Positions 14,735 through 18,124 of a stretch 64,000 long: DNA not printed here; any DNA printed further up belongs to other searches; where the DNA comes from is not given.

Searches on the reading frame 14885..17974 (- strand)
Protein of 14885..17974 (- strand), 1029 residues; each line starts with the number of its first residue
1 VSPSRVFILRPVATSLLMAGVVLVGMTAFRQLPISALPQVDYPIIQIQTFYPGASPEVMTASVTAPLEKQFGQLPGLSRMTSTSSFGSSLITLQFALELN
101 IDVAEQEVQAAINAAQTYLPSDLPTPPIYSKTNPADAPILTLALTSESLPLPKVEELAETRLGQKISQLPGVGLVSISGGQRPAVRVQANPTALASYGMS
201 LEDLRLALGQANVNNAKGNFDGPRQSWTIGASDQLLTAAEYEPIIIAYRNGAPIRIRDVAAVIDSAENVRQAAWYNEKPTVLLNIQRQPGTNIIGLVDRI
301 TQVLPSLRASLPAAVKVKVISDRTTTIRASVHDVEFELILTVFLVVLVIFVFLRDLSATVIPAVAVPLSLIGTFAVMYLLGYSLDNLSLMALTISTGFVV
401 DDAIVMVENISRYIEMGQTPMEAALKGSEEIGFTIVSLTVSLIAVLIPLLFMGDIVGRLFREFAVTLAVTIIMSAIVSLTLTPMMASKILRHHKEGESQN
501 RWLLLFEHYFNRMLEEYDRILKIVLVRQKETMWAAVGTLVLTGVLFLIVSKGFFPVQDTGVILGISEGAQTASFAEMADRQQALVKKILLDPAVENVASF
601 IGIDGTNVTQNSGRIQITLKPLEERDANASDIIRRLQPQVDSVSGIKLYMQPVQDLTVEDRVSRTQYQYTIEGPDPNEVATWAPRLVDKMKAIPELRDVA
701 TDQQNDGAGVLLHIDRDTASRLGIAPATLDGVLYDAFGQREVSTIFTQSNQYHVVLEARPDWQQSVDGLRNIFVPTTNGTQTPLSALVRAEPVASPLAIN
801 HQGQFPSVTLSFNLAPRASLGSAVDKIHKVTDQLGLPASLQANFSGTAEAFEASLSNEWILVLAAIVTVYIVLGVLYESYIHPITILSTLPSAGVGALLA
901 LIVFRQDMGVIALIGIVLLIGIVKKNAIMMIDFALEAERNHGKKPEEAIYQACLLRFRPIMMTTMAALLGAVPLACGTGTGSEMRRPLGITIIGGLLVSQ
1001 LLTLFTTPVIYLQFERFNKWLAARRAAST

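Call 58: search_protein_families(library=pfam, proteins=[window:14885-17974:-], max_evalue=0.0001)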
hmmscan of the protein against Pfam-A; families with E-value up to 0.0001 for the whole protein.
window:14885-17974:- (1029 aa): 2 families
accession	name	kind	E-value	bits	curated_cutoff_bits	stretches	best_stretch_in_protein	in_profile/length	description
PF00873.25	ACR_tran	-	0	1070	28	1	4-1014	2-1020/1021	AcrB/AcrD/AcrF family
PF03176.21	MMPL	-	4.7e-12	45.9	20.5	2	794-1027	76-314/333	MMPL family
